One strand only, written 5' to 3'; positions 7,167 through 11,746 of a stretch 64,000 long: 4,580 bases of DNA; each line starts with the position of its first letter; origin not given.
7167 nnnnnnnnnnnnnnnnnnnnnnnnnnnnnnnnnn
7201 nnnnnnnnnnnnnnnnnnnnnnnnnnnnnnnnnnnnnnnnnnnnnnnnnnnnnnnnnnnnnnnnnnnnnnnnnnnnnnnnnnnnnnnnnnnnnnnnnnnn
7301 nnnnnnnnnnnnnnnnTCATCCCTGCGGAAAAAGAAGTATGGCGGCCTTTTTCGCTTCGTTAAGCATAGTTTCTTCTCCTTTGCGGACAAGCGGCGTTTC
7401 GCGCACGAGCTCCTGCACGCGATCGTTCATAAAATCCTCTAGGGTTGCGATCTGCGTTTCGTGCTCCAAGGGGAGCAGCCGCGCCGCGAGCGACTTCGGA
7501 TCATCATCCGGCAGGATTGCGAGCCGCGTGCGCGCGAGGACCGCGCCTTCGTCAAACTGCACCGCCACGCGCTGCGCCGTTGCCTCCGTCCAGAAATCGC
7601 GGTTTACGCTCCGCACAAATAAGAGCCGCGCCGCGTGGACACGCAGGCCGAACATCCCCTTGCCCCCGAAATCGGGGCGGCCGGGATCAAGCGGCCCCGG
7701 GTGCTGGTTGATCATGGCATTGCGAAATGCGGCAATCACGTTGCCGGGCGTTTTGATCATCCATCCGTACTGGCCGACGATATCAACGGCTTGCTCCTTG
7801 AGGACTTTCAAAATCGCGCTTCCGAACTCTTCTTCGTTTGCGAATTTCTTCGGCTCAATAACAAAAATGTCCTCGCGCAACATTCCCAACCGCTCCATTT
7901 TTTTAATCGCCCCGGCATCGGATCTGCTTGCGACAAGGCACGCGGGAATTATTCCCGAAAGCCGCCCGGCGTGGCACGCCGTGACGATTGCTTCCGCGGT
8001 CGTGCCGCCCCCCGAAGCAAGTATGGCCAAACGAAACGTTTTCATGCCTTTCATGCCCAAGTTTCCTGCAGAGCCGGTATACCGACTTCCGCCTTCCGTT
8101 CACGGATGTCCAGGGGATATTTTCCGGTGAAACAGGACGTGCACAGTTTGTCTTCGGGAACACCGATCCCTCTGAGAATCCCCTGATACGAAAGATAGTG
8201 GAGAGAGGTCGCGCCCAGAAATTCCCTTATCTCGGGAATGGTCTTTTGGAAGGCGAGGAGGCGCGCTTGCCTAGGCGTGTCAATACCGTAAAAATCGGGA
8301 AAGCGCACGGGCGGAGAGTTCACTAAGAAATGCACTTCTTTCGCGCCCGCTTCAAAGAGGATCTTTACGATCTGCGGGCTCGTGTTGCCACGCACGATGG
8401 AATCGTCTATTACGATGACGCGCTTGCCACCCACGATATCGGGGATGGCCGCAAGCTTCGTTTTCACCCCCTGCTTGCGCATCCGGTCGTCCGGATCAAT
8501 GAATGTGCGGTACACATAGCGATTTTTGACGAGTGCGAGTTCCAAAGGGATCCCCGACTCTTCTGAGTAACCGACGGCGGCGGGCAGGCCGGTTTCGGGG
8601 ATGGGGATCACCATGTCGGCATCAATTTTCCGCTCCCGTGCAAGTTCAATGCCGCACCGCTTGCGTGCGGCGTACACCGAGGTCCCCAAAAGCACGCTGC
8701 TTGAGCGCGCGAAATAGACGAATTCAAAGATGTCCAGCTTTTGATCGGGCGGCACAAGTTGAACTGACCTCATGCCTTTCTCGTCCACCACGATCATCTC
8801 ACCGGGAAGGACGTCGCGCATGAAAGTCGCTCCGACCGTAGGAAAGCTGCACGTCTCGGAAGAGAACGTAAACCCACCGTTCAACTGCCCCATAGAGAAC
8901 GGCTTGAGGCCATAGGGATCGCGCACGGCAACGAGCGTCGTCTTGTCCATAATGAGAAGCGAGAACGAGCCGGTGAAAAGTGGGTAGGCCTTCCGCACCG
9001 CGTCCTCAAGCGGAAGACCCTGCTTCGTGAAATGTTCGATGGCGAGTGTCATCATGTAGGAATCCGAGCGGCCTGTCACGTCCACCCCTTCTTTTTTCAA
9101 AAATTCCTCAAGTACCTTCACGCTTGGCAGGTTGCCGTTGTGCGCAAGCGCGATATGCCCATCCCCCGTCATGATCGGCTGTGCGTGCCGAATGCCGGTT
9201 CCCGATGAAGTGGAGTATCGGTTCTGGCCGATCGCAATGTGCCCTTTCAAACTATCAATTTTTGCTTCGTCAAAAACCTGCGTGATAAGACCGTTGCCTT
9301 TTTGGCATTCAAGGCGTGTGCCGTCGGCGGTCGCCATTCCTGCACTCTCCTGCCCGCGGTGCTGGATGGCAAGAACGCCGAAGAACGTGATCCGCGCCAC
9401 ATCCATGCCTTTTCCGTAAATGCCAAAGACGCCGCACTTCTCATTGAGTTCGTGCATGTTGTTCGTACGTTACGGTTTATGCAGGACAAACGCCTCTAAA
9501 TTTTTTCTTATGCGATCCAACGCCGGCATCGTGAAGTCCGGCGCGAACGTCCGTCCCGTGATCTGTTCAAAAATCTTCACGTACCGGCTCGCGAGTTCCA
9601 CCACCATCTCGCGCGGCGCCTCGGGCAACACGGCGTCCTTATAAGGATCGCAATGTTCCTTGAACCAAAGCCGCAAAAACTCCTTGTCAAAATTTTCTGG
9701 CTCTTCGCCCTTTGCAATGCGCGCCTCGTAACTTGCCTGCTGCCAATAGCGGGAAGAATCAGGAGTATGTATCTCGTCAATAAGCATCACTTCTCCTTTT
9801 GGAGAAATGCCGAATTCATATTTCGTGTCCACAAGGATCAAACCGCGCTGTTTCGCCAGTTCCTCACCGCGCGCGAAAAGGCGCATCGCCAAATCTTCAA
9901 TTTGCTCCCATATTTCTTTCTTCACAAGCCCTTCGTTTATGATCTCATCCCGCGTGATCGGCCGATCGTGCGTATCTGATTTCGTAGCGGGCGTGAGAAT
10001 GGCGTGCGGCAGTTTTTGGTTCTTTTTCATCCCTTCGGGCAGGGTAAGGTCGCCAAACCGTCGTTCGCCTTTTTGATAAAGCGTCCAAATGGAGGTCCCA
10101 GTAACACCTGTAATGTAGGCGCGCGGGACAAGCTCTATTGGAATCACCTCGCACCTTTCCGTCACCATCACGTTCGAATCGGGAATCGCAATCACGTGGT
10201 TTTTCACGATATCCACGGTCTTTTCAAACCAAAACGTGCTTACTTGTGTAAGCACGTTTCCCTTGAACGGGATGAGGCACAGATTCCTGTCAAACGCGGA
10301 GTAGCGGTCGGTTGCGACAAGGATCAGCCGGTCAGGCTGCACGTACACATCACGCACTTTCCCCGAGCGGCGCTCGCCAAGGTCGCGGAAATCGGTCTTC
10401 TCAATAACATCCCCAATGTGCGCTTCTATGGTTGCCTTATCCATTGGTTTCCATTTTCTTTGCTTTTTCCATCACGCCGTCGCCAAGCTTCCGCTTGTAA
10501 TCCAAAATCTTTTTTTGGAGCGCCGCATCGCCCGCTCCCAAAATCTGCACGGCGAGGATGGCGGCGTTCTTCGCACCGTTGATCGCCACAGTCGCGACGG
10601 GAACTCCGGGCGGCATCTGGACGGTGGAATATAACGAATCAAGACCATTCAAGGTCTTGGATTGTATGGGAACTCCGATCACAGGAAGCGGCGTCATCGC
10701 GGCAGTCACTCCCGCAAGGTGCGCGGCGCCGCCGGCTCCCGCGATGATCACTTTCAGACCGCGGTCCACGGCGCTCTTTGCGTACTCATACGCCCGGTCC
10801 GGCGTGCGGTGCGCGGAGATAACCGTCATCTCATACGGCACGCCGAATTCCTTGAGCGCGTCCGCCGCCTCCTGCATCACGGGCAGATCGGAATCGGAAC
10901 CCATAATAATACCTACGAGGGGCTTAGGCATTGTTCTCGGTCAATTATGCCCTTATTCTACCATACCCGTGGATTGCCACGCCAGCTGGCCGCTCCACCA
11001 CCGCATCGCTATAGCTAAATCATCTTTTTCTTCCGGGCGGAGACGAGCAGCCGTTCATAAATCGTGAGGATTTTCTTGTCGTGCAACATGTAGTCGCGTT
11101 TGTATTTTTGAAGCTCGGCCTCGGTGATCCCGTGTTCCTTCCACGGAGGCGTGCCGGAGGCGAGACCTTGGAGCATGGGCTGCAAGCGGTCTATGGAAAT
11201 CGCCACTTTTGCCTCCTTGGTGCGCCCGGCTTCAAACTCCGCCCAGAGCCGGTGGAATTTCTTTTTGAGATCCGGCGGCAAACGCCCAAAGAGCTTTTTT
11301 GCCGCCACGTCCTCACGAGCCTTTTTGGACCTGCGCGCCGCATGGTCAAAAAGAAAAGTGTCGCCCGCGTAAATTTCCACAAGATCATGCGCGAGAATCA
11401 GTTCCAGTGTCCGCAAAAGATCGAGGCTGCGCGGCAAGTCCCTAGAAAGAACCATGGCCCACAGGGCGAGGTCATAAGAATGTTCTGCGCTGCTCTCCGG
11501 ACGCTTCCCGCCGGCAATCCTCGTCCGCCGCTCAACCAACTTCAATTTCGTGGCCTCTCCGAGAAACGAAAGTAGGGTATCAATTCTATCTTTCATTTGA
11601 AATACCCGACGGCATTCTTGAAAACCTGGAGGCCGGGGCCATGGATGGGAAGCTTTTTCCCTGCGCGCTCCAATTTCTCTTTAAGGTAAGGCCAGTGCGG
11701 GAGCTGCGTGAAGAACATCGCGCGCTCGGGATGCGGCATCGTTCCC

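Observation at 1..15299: Compact 13-gene purine supercluster with purS-purL fusion, embedded HD nucleotidase and unknown ORF; purH and purK not in the cluster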

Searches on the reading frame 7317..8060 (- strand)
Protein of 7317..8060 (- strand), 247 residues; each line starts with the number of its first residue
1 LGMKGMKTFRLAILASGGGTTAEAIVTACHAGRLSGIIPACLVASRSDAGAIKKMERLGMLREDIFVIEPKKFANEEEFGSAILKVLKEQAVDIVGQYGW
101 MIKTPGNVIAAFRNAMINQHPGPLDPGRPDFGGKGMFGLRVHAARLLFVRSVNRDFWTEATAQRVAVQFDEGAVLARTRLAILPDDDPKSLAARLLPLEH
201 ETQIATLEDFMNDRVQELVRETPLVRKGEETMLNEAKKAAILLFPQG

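Call 3: search_protein_families(library=pfam, proteins=[window:7317-8060:-])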
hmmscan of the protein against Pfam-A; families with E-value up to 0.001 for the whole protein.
window:7317-8060:- (247 aa): 1 family
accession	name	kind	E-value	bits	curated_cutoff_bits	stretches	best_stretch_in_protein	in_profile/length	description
PF00551.24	Formyl_trans_N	-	8e-17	62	26.1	1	10-204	2-178/181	Formyl transferase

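Call 9: search_protein_families(library=ncbifam, proteins=[window:7317-8060:-])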
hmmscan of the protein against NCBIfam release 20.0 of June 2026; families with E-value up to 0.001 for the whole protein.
window:7317-8060:- (247 aa): 2 families
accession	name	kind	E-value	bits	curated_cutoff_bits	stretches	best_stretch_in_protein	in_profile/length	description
TIGR00639.1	PurN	equivalog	1.5e-20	73.5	150.1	1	10-215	2-189/192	phosphoribosylglycinamide formyltransferase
TIGR00460.1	fmt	equivalog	0.00077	18.7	201.5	0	158-215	132-189/315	methionyl-tRNA formyltransferase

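Call 84: search_solved_structures(query=window:7317-8060:-, max_evalue=0.001, show_alignments=1)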
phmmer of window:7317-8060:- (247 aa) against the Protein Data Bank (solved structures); distinct sequences matched with E-value up to 0.001: 18.
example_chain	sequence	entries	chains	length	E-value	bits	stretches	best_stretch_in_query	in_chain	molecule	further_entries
3av3_A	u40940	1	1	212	2.7e-15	59.9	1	10-233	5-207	Phosphoribosylglycinamide formyltransferase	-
4ds3_A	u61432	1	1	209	3.2e-15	59.6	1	5-210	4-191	Phosphoribosylglycinamide formyltransferase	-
3auf_A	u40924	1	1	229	6.8e-15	58.5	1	9-214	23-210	Glycinamide ribonucleotide transformylase 1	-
2ywr_A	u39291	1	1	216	5.5e-14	55.6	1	10-215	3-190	Phosphoribosylglycinamide formyltransferase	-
3p9x_A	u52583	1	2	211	1.6e-13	54.1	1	10-212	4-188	phosphoribosylglycinamide formyltransferase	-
9p1i_c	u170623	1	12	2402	7.4e-13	51.9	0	69-136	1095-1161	VopV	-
3tqr_A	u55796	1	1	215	1.4e-09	41.1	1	10-209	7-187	Phosphoribosylglycinamide formyltransferase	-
5j9f_A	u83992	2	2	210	2.3e-09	40.4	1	10-134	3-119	Trifunctional purine biosynthetic protein adenosine-3 | Phosphoribosylglycinamide formyltransferase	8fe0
4zyt_A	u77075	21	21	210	1.1e-08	38.2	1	10-134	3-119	Trifunctional purine biosynthetic protein adenosine-3 | Phosphoribosylglycinamide formyltransferase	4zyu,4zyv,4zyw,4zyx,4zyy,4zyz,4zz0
1zlx_A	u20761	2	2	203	1.3e-08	38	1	10-134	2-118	Phosphoribosylglycinamide formyltransferase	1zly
1meo_A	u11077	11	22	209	1.4e-08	37.9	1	10-134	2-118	Phosphoribosylglycinamide formyltransferase | Trifunctional purine biosynthetic protein adenosine-3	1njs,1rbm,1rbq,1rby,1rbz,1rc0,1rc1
1mej_B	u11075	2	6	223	1.4e-08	37.9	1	6-134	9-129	Phosphoribosylglycinamide formyltransferase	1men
3kcq_A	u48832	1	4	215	2.7e-08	36.9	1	7-206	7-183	Phosphoribosylglycinamide formyltransferase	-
2gar_A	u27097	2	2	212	3.1e-07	33.5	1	11-211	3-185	GLYCINAMIDE RIBONUCLEOTIDE TRANSFORMYLASE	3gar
1c3e_A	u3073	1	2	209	1.5e-06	31.3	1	11-211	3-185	GLYCINAMIDE RIBONUCLEOTIDE TRANSFORMYLASE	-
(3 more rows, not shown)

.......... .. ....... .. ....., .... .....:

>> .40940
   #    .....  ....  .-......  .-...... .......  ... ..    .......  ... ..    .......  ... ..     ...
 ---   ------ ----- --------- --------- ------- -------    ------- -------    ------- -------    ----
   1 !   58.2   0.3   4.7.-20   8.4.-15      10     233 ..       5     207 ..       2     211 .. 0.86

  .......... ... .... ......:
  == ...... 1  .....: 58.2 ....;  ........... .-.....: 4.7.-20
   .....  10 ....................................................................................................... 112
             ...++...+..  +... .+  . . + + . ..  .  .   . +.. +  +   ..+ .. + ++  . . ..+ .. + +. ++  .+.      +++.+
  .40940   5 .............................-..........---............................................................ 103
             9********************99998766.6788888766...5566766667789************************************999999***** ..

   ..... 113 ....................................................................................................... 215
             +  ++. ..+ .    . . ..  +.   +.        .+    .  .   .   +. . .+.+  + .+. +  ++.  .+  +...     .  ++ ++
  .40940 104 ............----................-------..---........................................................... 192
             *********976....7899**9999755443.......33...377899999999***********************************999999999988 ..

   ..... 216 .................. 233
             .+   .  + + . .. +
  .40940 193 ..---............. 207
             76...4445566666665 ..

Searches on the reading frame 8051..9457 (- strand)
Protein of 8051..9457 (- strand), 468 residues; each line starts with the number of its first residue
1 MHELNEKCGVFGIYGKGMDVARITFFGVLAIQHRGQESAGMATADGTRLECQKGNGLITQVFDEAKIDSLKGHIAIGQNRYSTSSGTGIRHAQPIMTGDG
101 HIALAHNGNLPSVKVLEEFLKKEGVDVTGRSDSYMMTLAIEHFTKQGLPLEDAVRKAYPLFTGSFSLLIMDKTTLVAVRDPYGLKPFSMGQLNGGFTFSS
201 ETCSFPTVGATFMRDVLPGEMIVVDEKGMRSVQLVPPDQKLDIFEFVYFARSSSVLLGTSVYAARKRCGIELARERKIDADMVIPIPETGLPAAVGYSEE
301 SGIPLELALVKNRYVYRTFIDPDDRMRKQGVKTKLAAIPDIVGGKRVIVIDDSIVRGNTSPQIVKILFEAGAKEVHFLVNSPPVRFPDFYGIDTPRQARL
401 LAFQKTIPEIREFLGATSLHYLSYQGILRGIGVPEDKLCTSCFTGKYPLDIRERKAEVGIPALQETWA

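Call 3: search_protein_families(library=pfam, proteins=[window:8051-9457:-])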
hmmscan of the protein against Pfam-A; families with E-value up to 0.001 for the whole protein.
window:8051-9457:- (468 aa): 3 families
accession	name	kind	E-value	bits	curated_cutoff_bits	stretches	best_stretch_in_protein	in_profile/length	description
PF13522.11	GATase_6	-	5.8e-16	59.2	27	1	69-201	7-130/130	Glutamine amidotransferase domain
PF13537.11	GATase_7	-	1.6e-14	54.4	25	1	91-202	12-118/123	Glutamine amidotransferase domain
PF00156.33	Pribosyltran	-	0.00022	21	26.3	1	278-379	28-122/158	Phosphoribosyl transferase domain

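Call 9: search_protein_families(library=ncbifam, proteins=[window:8051-9457:-])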
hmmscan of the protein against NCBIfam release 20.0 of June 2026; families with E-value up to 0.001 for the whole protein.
window:8051-9457:- (468 aa): 9 families
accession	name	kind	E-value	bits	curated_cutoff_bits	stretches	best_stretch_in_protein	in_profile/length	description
TIGR01134.1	purF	equivalog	3.8e-127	425.3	350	1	8-448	1-432/432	amidophosphoribosyltransferase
NF001484.0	PRK00331.1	subfamily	6.4e-23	81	381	1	8-229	2-221/601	isomerizing glutamine--fructose-6-phosphate transaminase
TIGR01135.1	glmS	equivalog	1.9e-21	76.2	418.05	1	8-212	1-204/607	glutamine--fructose-6-phosphate transaminase (isomerizing)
TIGR01536.1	asn_synth_AEB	equivalog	1e-13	51.2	267.1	1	8-209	1-170/517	asparagine synthase (glutamine-hydrolyzing)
TIGR03108.1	eps_aminotran_1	hypoth_equivalog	1.1e-05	24.3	816.9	1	91-203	59-164/628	XrtA/PEP-CTERM system amidotransferase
NF006949.0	PRK09431.1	equivalog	1.2e-05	24.1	499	1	91-222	59-181/554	asparagine synthase B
NF002620.0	PRK02277.1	subfamily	1.5e-05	24.8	115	1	271-379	78-176/201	orotate phosphoribosyltransferase-like protein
NF040646.1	HPT_Archaea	equivalog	7.2e-05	22.5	200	1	272-373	46-143/184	hypoxanthine/guanine phosphoribosyltransferase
TIGR03104.1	trio_amidotrans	equivalog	0.00061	18.1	570.1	1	71-203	40-163/589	N-acetylglutaminylglutamine amidotransferase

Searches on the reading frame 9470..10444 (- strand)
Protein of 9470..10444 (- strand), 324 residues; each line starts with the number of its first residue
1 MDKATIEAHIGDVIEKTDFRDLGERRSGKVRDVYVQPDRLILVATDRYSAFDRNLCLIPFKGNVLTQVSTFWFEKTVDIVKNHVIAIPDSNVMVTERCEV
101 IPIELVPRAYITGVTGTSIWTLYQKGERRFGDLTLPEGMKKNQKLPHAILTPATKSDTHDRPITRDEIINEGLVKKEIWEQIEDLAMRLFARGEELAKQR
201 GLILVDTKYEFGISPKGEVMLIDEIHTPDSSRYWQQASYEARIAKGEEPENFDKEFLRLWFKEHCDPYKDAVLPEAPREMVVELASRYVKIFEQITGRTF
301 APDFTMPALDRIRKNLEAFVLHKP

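Call 3: search_protein_families(library=pfam, proteins=[window:9470-10444:-])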
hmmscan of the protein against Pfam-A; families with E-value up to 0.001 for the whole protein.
window:9470-10444:- (324 aa): 1 family
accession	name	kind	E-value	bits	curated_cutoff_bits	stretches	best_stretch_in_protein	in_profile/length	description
PF01259.24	SAICAR_synt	-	1.1e-69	235.2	20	1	26-271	3-229/233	SAICAR synthetase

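Call 9: search_protein_families(library=ncbifam, proteins=[window:9470-10444:-])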
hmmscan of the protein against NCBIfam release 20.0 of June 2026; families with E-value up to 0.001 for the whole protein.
window:9470-10444:- (324 aa): 7 families
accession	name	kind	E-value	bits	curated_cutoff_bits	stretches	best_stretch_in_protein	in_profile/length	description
NF009251.0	PRK12607.1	equivalog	3.2e-127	423.7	371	1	13-320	7-313/315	phosphoribosylaminoimidazolesuccinocarboxamide synthase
NF010568.0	PRK13961.1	equivalog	1.5e-71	241.1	251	1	15-300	6-296/297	phosphoribosylaminoimidazolesuccinocarboxamide synthase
TIGR00081.1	purC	equivalog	6.1e-53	180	189.9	1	27-299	10-273/279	phosphoribosylaminoimidazolesuccinocarboxamide synthase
NF010564.0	PRK13959.1-1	subfamily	5.2e-35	121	459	1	27-300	6-294/294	phosphoribosylaminoimidazolesuccinocarboxamide synthase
NF010567.0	PRK13960.1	equivalog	1.3e-32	113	581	1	32-299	48-344/367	phosphoribosylaminoimidazolesuccinocarboxamide synthase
TIGR02735.1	purC_vibrio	equivalog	2.7e-32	112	394.2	1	29-299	42-343/365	phosphoribosylaminoimidazolesuccinocarboxamide synthase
NF010566.0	PRK13959.1-4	equivalog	6.5e-05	22.3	546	0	100-241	121-250/339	phosphoribosylaminoimidazolesuccinocarboxamide synthase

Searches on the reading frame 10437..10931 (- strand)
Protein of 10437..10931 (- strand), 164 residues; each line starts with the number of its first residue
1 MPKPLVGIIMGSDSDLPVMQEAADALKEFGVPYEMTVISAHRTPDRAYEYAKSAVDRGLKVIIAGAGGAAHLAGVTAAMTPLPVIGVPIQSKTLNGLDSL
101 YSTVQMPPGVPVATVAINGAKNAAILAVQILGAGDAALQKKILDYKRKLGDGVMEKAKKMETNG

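Call 3: search_protein_families(library=pfam, proteins=[window:10437-10931:-])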
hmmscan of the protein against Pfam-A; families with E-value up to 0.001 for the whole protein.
window:10437-10931:- (164 aa): 1 family
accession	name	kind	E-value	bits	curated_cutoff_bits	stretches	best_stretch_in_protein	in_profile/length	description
PF00731.26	AIRC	-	6.4e-68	227.4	30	1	6-148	2-144/148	AIR carboxylase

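Call 9: search_protein_families(library=ncbifam, proteins=[window:10437-10931:-])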
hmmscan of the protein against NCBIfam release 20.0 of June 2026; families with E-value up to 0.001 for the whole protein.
window:10437-10931:- (164 aa): 2 families
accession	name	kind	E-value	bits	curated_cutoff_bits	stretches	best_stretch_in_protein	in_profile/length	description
TIGR01162.1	purE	equivalog_domain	1.6e-66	222.6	149.6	1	6-160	1-155/156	5-(carboxyamino)imidazole ribonucleotide mutase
NF033503.1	LarB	equivalog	2.9e-09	36.9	175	1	6-131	82-207/209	nickel pincer cofactor biosynthesis protein LarB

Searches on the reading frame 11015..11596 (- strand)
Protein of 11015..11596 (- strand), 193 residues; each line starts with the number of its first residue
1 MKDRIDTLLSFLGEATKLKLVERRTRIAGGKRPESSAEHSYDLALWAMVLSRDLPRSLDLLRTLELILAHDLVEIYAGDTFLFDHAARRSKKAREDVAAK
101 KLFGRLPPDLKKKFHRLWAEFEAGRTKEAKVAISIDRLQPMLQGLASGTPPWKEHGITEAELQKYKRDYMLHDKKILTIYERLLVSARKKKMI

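Call 3: search_protein_families(library=pfam, proteins=[window:11015-11596:-])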
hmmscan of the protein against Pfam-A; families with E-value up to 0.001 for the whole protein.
window:11015-11596:- (193 aa): 3 families
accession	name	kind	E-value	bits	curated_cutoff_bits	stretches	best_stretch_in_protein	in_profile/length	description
PF13023.12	HD_3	-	1.2e-42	146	22.5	1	16-167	2-154/165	HD domain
PF12917.13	YfbR-like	-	4.5e-09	36.7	25.9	1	11-139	2-136/182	5'-deoxynucleotidase YfbR-like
PF01966.28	HD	-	1.8e-05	25.4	22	1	37-141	2-116/116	HD domain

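Call 9: search_protein_families(library=ncbifam, proteins=[window:11015-11596:-])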
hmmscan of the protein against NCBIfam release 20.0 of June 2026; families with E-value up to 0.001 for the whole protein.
window:11015-11596:- (193 aa): 1 family
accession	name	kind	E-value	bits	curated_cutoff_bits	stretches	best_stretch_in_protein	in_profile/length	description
NF003009.0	PRK03826.1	equivalog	3.9e-06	26.7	122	1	11-151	6-152/197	5'-deoxynucleotidase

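Call 71: search_protein_families(library=padloc, proteins=[window:11015-11596:-], max_evalue=1)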
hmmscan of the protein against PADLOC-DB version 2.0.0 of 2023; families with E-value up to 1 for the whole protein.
window:11015-11596:- (193 aa): 0 families

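Call 75: search_solved_structures(query=window:11015-11596:-, max_evalue=0.001, show_alignments=2)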
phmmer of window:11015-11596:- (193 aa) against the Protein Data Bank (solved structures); distinct sequences matched with E-value up to 0.001: 8.
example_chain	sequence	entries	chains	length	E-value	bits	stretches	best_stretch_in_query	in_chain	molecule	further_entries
3kh1_A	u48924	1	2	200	2.5e-36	128.4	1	3-186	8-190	Predicted metal-dependent phosphohydrolase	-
4dmb_A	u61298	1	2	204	1.1e-17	67.7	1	7-144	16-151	HD domain-containing protein 2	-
4l1j_A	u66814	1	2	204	1.2e-16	64.2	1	7-143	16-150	HD domain-containing protein 2 | HD domain-containing protein 2 (Phosphorylate)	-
4l7e_A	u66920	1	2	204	1.4e-16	64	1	7-144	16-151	HD domain-containing protein 2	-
4l7w_A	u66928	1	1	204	2.7e-16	63.1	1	7-144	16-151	HD domain-containing protein 2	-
2cqz_A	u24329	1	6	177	1.1e-05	28.6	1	23-145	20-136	177aa long hypothetical protein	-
1xx7_A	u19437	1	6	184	1.7e-05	27.9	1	15-145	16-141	oxetanocin-like protein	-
2paq_A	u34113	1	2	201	0.00098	22.2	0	11-136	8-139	5'-deoxynucleotidase YfbR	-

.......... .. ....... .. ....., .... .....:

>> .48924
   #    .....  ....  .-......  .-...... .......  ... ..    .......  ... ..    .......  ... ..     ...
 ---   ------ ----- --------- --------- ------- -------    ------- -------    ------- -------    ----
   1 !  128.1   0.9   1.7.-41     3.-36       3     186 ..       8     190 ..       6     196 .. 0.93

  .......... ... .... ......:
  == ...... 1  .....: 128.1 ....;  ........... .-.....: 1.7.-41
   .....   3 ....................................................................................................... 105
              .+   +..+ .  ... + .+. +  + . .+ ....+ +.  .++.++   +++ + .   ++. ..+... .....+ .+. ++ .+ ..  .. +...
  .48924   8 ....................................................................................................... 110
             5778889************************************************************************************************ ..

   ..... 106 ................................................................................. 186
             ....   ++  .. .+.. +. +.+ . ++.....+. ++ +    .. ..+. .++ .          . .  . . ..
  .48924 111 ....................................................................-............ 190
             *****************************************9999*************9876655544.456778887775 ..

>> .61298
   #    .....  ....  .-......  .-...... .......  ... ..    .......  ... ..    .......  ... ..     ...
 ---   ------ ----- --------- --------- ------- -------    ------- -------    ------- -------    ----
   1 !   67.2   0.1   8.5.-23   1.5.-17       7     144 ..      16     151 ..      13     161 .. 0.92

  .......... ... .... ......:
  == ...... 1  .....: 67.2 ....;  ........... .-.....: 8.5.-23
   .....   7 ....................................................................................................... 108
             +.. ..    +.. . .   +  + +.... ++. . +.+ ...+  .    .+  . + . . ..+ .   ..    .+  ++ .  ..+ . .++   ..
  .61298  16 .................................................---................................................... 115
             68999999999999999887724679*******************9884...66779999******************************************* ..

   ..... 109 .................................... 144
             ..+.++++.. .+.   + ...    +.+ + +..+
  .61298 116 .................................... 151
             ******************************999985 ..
